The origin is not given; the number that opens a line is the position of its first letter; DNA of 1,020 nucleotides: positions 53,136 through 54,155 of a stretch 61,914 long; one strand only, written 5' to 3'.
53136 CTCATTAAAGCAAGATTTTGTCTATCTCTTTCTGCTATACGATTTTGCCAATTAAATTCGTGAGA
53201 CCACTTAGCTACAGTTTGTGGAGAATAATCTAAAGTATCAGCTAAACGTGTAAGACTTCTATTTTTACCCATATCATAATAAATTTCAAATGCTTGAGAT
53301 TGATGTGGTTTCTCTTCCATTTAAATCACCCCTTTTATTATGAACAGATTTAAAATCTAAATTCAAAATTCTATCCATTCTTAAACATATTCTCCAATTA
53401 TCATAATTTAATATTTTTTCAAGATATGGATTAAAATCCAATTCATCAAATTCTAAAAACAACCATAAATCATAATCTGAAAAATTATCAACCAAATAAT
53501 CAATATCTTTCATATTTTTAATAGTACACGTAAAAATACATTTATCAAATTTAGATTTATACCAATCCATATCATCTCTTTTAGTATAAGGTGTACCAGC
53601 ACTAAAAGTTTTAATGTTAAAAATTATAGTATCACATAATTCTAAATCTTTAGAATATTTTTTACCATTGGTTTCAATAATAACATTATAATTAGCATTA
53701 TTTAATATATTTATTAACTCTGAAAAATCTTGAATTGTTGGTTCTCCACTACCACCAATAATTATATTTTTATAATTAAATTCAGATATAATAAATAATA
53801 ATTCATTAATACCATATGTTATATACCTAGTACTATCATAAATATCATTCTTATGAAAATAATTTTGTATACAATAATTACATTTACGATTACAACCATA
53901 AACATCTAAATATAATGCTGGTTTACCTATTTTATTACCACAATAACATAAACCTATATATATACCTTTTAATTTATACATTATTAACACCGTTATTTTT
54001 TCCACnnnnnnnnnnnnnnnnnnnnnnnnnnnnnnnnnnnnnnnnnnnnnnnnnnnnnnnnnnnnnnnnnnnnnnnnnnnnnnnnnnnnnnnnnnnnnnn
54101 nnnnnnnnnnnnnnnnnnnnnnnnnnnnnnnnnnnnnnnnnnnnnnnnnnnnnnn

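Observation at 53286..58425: Operon of metallophosphoesterase, ParB-like nuclease, three tandem GT-A-like paralogues and a radical-SAM enzyme directly upstream of the terminase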

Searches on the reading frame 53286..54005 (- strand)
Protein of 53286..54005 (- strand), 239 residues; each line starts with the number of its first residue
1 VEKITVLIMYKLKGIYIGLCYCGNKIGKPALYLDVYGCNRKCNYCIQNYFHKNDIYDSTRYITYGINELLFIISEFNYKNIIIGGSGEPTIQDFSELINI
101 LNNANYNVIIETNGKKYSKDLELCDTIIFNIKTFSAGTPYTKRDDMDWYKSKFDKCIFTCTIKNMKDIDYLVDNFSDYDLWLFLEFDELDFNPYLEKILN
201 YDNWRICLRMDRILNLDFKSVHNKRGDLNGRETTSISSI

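Call 3: search_protein_families(library=pfam, proteins=[window:53286-54005:-], max_evalue=0.1)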
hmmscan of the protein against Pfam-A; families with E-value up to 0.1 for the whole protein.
window:53286-54005:- (239 aa): 2 families
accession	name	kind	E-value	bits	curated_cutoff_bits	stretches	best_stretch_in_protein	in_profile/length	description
PF04055.27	Radical_SAM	-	8.7e-08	33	29.5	1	36-118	5-90/166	Radical SAM superfamily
PF13353.11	Fer4_12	-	0.09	13.5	22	0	35-119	12-96/137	4Fe-4S single cluster domain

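Call 4: search_protein_families(library=phrogs, proteins=[window:53286-54005:-], max_evalue=0.01)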
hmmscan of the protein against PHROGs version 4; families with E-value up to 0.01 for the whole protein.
window:53286-54005:- (239 aa): 1 family
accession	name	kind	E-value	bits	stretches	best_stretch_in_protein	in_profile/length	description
phrog_2076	-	moron, auxiliary metabolic gene and host takeover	9e-10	39.4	1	22-173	25-185/247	QueE-like radical SAM domain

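Call 10: search_protein_families(library=ncbifam, proteins=[window:53286-54005:-], max_evalue=0.01)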
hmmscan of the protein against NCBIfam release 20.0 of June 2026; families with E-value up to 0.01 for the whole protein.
window:53286-54005:- (239 aa): 17 families
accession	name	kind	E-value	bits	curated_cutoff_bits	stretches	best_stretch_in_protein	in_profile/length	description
TIGR03963.1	rSAM_QueE_Clost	equivalog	3.6e-11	43.2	260.1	1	22-179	13-168/219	putative 7-carboxy-7-deazaguanine synthase QueE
TIGR03365.1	Bsubt_queE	equivalog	3.6e-11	43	206.1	1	23-172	17-159/238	7-carboxy-7-deazaguanine synthase QueE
TIGR04349.1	rSAM_QueE_gams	hypoth_equivalog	4e-09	36.5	300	1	13-139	4-123/210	7-carboxy-7-deazaguanine synthase QueE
TIGR04317.1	W_rSAM_matur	equivalog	5.1e-09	35.7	380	1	37-119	13-93/349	tungsten cofactor oxidoreductase radical SAM maturase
TIGR04322.1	rSAM_QueE_Ecoli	equivalog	9.1e-07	28.6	200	1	26-115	11-114/215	7-carboxy-7-deazaguanine synthase QueE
TIGR04508.1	queE_Cx14CxxC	equivalog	6e-06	26.2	240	1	10-117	1-120/208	7-carboxy-7-deazaguanine synthase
TIGR02495.1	NrdG2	equivalog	1.4e-05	24.6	131.15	1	27-118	15-103/193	anaerobic ribonucleoside-triphosphate reductase activating protein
NF045702.1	rSAM_GDGT_ether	equivalog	1.5e-05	23.8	450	1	37-145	95-200/486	tetraether lipid synthase Tes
TIGR02666.1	moaA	equivalog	6.9e-05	22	284.05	1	38-120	20-106/336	GTP 3',8-cyclase MoaA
NF001199.0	PRK00164.2-1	equivalog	0.00041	19.6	231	1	38-117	22-99/308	GTP 3',8-cyclase MoaA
NF038283.1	viperin_w_prok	equivalog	0.00056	19.2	180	1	38-120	12-98/281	viperin family antiviral radical SAM protein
TIGR02668.1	moaA_archaeal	equivalog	0.00077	18.5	325.25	1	38-116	20-96/303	GTP 3',8-cyclase MoaA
TIGR04038.1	tatD_link_rSAM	subfamily_domain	0.0014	18.5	129.7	1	30-116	9-99/192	TatD family nuclease-associated radical SAM protein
TIGR03962.1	mycofact_rSAM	equivalog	0.0023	17.1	265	1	35-119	19-99/339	mycofactocin radical SAM maturase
TIGR02493.1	PFLA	equivalog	0.0026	17.2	231.75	1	35-135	22-130/235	pyruvate formate-lyase-activating protein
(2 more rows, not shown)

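Call 13: find_related_loci(query=window:53286-54005:-, collection=viral_contigs, flank=8000)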
Query window:53286-54005:- (239 aa) in viral_contigs; peptide patterns used: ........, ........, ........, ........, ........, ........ (x = any residue, [..] = any of these).
11 stretches matched a pattern, but none encodes a relative of the query by tblastn (E <= 1e-3).

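Call 15: find_homologous_proteins(query=window:53286-54005:-)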
Query window:53286-54005:- (239 aa): 7 proteins with E <= 0.001 among 186 candidates.
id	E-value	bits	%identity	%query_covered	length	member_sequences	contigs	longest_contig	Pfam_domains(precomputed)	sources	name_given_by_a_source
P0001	3.5e-154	529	100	97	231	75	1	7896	PF04055.28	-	-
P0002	6.9e-125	433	83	91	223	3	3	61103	PF04055.28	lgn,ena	-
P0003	4.2e-122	424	80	93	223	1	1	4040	PF04055.28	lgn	-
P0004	7.5e-116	404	79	92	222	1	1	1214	PF04055.28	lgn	-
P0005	9.5e-116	403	80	91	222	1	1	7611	PF04055.28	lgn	-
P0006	7.2e-101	355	65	99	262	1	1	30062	PF04055.28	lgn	-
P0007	8.4e-90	319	67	91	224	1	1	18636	PF04055.28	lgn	-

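Call 17: find_encoding_contigs(protein=P0002, flank=10000, max_places=3)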
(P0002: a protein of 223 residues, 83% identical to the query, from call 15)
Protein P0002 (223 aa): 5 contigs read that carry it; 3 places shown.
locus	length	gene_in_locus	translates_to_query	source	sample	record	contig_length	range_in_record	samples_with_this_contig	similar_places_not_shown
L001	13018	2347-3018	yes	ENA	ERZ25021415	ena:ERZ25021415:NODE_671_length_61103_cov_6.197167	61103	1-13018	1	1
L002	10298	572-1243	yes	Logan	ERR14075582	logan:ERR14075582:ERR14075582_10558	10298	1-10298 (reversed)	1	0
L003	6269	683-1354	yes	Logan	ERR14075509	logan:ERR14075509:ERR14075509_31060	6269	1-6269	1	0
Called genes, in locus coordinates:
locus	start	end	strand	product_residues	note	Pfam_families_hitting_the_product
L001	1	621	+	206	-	?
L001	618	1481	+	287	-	PF20691:TAGT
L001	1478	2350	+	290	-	PF20691:TAGT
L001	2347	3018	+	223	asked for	PF04055:Radical_SAM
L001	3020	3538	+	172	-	-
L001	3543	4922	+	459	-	PF03237:Terminase_6N, PF17289:Terminase_6C (weak)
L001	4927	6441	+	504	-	-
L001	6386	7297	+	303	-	-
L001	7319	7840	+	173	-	-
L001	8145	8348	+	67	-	-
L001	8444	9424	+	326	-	-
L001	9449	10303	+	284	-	-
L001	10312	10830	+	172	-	-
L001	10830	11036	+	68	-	-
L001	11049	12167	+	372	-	PF18906:Phage_tube_2 (faint)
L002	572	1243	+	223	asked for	PF04055:Radical_SAM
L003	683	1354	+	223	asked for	PF04055:Radical_SAM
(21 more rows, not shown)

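Call 18: find_encoding_contigs(protein=P0006, flank=10000, max_places=2)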
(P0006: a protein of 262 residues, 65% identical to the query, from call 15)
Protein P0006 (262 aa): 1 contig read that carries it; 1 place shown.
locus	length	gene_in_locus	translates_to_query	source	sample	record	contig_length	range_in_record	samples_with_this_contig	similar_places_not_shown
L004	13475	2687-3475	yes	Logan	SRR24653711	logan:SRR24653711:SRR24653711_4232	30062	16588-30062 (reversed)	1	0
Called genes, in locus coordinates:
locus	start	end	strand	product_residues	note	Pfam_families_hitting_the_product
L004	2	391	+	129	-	?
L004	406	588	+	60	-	-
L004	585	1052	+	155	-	-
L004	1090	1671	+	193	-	PF13392:HNH_3, PF07460:NUMOD3 (faint)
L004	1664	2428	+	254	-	-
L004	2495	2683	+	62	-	-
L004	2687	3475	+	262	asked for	PF04055:Radical_SAM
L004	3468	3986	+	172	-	-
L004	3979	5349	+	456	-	PF03237:Terminase_6N, PF17289:Terminase_6C (weak)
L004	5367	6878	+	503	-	-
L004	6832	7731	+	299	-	-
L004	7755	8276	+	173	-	-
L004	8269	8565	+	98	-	PF13620:CarboxypepD_reg, PF13715:CarbopepD_reg_2 (weak), PF08308:PEGA (faint)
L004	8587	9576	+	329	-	-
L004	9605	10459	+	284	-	-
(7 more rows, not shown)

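Call 19: find_encoding_contigs(protein=P0007, flank=10000, max_places=2)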
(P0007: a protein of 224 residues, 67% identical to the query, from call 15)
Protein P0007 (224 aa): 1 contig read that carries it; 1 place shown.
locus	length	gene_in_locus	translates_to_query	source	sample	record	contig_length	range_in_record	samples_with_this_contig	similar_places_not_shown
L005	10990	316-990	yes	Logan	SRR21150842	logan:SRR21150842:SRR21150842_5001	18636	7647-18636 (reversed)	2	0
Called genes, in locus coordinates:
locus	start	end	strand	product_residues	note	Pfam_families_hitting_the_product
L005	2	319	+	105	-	?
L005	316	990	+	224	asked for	PF04055:Radical_SAM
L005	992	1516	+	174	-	-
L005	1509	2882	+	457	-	PF03237:Terminase_6N, PF17289:Terminase_6C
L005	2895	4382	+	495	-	-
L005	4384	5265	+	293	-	-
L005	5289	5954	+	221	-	-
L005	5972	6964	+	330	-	-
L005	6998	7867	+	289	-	-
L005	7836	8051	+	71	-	-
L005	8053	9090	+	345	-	-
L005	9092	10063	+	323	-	-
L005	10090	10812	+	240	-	PF09373:PMBR (weak), PF12386:Peptidase_C71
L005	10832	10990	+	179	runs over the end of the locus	-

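Call 51: search_solved_structures(query=P0001, max_evalue=1)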
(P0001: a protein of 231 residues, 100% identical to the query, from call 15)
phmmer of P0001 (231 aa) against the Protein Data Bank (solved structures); distinct sequences matched with E-value up to 1: 5.
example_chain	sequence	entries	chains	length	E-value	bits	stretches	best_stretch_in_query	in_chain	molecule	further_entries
5tgs_A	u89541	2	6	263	0.0058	19.3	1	15-127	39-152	7-carboxy-7-deazaguanine synthase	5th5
6y1x_A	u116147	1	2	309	0.11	15.1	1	29-123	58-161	Radical SAM domain protein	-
6nhl_A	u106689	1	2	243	0.13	14.9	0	18-107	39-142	7-carboxy-7-deazaguanine synthase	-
4njg_A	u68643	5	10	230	0.19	14.3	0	74-117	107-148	7-carboxy-7-deazaguanine synthase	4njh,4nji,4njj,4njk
9hjm_F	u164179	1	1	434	0.65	12.6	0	43-136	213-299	Outer membrane protein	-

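Call 60: search_protein_representatives(protein=P0001)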
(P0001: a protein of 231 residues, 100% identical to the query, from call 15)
Query: 231 residues. Proteins with E-value up to 0.001 (for the whole library): 624; up to 1e-10: 6; up to 1e-30: 4. The best 150 are listed.
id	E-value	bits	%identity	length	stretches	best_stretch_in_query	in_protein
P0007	3.9e-90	317.9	68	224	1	2-216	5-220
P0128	1.7e-51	191.4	46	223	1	3-216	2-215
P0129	1.6e-40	155.5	41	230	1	5-215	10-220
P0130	1.7e-35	139.0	40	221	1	2-217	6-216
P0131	3.8e-27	111.6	45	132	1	93-213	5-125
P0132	2.8e-12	63.0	33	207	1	14-207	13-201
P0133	4.4e-10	55.8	32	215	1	14-205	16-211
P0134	1.6e-09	54.0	34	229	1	7-144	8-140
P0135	2.1e-09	53.6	30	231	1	7-119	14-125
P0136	3.8e-09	52.7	28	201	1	3-130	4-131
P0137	5.0e-09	52.3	33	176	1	4-115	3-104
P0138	5.2e-09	52.3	34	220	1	19-163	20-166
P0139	6.9e-09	51.9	28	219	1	6-175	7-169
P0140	9.8e-09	51.4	31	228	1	6-174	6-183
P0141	1.1e-08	51.3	31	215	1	7-171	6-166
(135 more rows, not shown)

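Call 65: search_protein_families(library=ncbifam, alignment_id=A5, max_evalue=1e-10)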
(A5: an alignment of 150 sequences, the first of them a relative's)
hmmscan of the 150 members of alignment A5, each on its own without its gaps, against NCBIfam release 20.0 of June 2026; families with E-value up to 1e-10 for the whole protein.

A. member 1, P0001 (231 aa): 2 families
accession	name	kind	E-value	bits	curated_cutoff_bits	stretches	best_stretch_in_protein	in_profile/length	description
TIGR03963.1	rSAM_QueE_Clost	equivalog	3.3e-11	43.3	260.1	1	14-171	13-168/219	putative 7-carboxy-7-deazaguanine synthase QueE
TIGR03365.1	Bsubt_queE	equivalog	3.3e-11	43.2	206.1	1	15-164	17-159/238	7-carboxy-7-deazaguanine synthase QueE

B. families by the number of members that match (of 150 scanned): 22 families
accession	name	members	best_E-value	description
TIGR03963.1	rSAM_QueE_Clost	149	2.8e-87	putative 7-carboxy-7-deazaguanine synthase QueE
TIGR03365.1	Bsubt_queE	148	3.6e-85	7-carboxy-7-deazaguanine synthase QueE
TIGR04349.1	rSAM_QueE_gams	146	7.2e-70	7-carboxy-7-deazaguanine synthase QueE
TIGR04322.1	rSAM_QueE_Ecoli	139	6.1e-38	7-carboxy-7-deazaguanine synthase QueE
TIGR04508.1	queE_Cx14CxxC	135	8.4e-42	7-carboxy-7-deazaguanine synthase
TIGR02495.1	NrdG2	112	4.7e-19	anaerobic ribonucleoside-triphosphate reductase activating protein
TIGR02493.1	PFLA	25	2e-15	pyruvate formate-lyase-activating protein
TIGR02666.1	moaA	18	4.5e-16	GTP 3',8-cyclase MoaA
NF001199.0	PRK00164.2-1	11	9e-15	GTP 3',8-cyclase MoaA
TIGR02668.1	moaA_archaeal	10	1.1e-15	GTP 3',8-cyclase MoaA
TIGR04251.1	SCM_rSAM_ScmF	7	3.6e-14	SynChlorMet cassette radical SAM/SPASM protein ScmF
TIGR04317.1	W_rSAM_matur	4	1.8e-12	tungsten cofactor oxidoreductase radical SAM maturase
NF038283.1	viperin_w_prok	2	5.4e-12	viperin family antiviral radical SAM protein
NF050035.1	rSAM_WgK_link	2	4.3e-11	radical SAM/SPASM peptide maturase WgkB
TIGR03470.1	HpnH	2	5.2e-11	adenosyl-hopene transferase HpnH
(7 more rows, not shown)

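Call 92: find_related_loci(query=A8, collection=viral_contigs, flank=8000)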
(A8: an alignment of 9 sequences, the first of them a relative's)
Query A8 (231 aa) in viral_contigs; peptide patterns used: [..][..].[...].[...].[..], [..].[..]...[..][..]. (x = any residue, [..] = any of these).
107 stretches matched a pattern; 2 encode a relative of the query (tblastn E <= 1e-3); 2 distinct loci.
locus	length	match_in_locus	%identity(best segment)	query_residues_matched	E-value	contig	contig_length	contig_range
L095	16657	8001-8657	47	1-216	3e-58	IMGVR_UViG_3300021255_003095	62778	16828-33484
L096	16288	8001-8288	30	24-123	9e-6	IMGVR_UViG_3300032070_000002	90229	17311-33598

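Call 93: find_related_loci(query=A8, collection=metagenome_contigs, flank=8000)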
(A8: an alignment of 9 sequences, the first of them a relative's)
Query A8 (231 aa) in metagenome_contigs; peptide patterns used: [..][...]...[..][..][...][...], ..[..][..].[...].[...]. (x = any residue, [..] = any of these).
586 stretches matched a pattern; 3 encode a relative of the query (tblastn E <= 1e-3); 3 distinct loci.
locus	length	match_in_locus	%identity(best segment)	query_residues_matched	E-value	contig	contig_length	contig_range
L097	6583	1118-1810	87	1-231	4e-134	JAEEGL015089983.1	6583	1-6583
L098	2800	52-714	82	1-221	6e-130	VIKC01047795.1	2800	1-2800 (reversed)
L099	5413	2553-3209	47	1-216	1e-58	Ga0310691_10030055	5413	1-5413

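Call 104: predict_structure(alignment_id=A3)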
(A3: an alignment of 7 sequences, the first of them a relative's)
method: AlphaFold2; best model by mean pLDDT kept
length: 231 residues; sequences in the alignment: 7
mean_pLDDT: 71.9   pTM: 0.71
mean pLDDT of the five models: 71.9, 70.2, 69.5, 67.0, 66.8
residues with pLDDT >= 90: 19; 70-90: 120; 50-70: 61; < 50: 31
segments of 3 or more residues with pLDDT < 50: 30-32, 34-44, 221-231
pLDDT, mean of each block of 10 residues (from residue 1): 67 62 74 47 49 73 84 75 75 92 75 84 71 81 83 84 90 73 76 85 59 60 39 34
secondary structure, 60 per line:
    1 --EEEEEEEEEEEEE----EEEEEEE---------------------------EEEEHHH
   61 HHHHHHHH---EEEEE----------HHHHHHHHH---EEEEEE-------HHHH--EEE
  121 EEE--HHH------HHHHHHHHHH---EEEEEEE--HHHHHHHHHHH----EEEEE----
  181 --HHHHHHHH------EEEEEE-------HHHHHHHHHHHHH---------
elements in order: E3-15 E20-26 E54-57 H58-68 E72-76 H87-95 E99-104 H112-115 E118-123 H135-144 E148-154 H157-167 E172-176 H183-190 E197-202 H210-222

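Call 108: fold_search(model_id=the predicted structure, library=pdb)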
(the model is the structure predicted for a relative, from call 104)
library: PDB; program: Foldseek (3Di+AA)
matches with E <= 10: 1259; with E <= 0.001: 8
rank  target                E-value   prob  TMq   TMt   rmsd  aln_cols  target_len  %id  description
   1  5tgs_B                5.6e-08  1.00  0.52  0.52   6.9       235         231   15  Crystal Structure of QueE from Bacillus subtilis with methionine bound (released 2017-01-18)
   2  5th5_A                1.3e-07  1.00  0.49  0.47   7.2       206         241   16  Crystal Structure of QueE from Bacillus subtilis with 6-carboxypterin-5'-deoxyadenosyl ester bound (released 2017-01-18)
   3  5tgs_A                3.8e-07  1.00  0.51  0.51   6.7       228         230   14  Crystal Structure of QueE from Bacillus subtilis with methionine bound (released 2017-01-18)
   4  4njg_A                2.9e-04  1.00  0.48  0.52   6.7       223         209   19  Crystal Structure of QueE from Burkholderia multivorans in complex with AdoMet and 6-carboxypterin (released 2013-12-25)
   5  5v1t_A                4.2e-04  1.00  0.36  0.21  17.6       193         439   14  Crystal structure of Streptococcus suis SuiB bound to precursor peptide SuiA (released 2017-08-30)
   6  5v1q_B                5.3e-04  1.00  0.37  0.21  16.5       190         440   15  Crystal structure of Streptococcus suis SuiB (released 2017-08-30)
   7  8fo0                  7.3e-04  1.00  0.47  0.45   5.7       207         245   14  The structure of a crystallizable variant of E. coli pyruvate formate-lyase activating enzyme bound to a partially cleav (released 2023-05-24)
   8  5v1s_B                8.7e-04  1.00  0.37  0.23  15.5       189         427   14  Crystal structure of Streptococcus suis SuiB bound to S-adenosylmethionine (released 2017-08-30)
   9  7vob                  1.3e-03  1.00  0.39  0.29   5.8       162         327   15  The crystal structure of a Radical SAM Enzyme BlsE involved in the Biosynthesis of Blasticidin S (released 2022-05-04)
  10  5v1s_A                1.6e-03  1.00  0.39  0.23  16.9       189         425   15  Crystal structure of Streptococcus suis SuiB bound to S-adenosylmethionine (released 2017-08-30)
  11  5v1q_A                2.4e-03  0.99  0.39  0.23  17.6       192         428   16  Crystal structure of Streptococcus suis SuiB (released 2017-08-30)
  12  6efn                  2.7e-03  1.00  0.44  0.29   5.0       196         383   15  Structure of a RiPP maturase, SkfB (released 2018-10-24)
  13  4k37_B                1.0e-02  0.91  0.34  0.24   7.0       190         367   17  Native anSMEcpe with bound AdoMet (released 2013-05-08)
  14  1wuf_A                1.9e-02  0.92  0.31  0.21   6.1       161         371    9  Crystal structure of protein GI:16801725, member of Enolase superfamily from Listeria innocua Clip11262 (released 2004-12-21)
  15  4k39_A                2.2e-02  0.93  0.37  0.26   6.0       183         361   17  Native anSMEcpe with bound AdoMet and Cp18Cys peptide (released 2013-05-08)
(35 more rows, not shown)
